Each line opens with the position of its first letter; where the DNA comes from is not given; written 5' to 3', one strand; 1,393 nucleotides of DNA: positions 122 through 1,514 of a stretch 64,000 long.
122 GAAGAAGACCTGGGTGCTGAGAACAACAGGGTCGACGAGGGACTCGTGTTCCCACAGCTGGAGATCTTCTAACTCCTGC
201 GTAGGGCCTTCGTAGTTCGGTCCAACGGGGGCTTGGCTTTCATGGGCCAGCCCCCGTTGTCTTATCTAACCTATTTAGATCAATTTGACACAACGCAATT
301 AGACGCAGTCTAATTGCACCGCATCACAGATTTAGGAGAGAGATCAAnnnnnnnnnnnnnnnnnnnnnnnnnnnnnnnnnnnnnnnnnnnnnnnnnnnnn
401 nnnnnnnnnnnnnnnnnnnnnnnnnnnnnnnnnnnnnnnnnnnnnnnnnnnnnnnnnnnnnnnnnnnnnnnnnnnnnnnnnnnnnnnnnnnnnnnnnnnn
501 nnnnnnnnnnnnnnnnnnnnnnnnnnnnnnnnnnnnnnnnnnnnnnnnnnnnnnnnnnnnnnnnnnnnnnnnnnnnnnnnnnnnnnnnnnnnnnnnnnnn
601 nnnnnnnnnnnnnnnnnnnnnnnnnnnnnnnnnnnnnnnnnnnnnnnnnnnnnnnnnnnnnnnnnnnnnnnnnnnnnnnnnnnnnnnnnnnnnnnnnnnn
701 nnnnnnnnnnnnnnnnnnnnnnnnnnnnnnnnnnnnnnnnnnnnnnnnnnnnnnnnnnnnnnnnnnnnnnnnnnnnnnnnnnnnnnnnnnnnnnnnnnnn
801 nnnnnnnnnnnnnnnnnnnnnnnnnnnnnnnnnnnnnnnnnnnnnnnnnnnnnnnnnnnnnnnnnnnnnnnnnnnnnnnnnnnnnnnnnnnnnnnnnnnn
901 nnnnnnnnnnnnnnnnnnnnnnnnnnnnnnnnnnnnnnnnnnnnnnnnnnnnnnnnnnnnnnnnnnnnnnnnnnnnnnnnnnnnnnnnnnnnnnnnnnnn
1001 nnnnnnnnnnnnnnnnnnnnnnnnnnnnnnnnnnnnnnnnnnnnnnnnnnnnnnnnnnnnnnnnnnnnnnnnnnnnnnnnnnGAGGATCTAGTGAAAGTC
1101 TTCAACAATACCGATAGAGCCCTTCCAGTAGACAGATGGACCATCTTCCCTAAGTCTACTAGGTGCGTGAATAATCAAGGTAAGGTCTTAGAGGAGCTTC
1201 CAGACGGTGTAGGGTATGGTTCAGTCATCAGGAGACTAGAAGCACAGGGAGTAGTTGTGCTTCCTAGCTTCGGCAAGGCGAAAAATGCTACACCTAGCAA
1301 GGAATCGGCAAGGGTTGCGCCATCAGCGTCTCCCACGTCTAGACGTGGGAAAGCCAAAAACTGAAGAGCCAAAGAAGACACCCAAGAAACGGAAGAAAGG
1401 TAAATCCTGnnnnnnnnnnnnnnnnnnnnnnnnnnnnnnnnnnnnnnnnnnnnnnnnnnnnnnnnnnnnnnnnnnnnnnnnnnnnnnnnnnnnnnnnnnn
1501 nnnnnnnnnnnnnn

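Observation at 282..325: Shared palindromic operator inside a consensus promoter, copy 1 of 2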

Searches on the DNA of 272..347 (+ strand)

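Call 101: search_dna_similar(query=window:272-347:+, collection=phages, mode=distant, max_evalue=1, max_rows=10)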
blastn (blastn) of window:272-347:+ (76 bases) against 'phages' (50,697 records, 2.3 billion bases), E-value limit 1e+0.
No match.

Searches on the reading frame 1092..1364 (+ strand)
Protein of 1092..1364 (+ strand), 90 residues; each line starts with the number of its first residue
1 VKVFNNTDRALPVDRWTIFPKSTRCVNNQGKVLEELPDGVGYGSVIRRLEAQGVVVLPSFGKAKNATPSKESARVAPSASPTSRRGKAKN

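Call 97: search_protein_families(library=pfam, alignment_id=A6, max_evalue=0.1)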
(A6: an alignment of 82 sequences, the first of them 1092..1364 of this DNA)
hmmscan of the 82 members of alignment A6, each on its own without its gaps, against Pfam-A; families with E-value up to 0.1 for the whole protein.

A. member 1, window:1092-1364:+ (90 aa): 0 families

B. families by the number of members that match (of 82 scanned): 44 families (the first 25 are shown)
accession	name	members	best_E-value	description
PF19612.4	DUF6117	1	2.1e-15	Family of unknown function (DUF6117)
PF13451.12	zf_Tbcl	1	1.4e-11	Probable treble clef domain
PF23906.1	DUF7248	1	5.8e-10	Family of unknown function (DUF7248)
PF00892.27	EamA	1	0.00054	EamA-like transporter family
PF09779.14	Ima1_N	1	0.0012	Ima1 N-terminal domain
PF15235.11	GRIN_C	1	0.0024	G protein-regulated inducer of neurite outgrowth C-terminus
PF01485.27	IBR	1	0.0038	IBR domain, a half RING-finger domain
PF18551.6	TackOD1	1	0.005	Thaumarchaeal output domain 1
PF09605.15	Trep_Strep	1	0.0059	Hypothetical bacterial integral membrane protein (Trep_Strep)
PF03317.18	ELF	1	0.0096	ELF protein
PF08817.16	YukD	1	0.01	WXG100 protein secretion system (Wss), protein YukD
PF22110.2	TFIIIA_zf-C2H2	1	0.011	TFIIIA, beta-beta-alpha zinc finger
PF24042.1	DUF7351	1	0.013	Domain of unknown function (DUF7351)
PF24087.1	DUF7372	1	0.013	Domain of unknown function (DUF7372)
PF13039.11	DUF3900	1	0.014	Protein of unknown function (DUF3900)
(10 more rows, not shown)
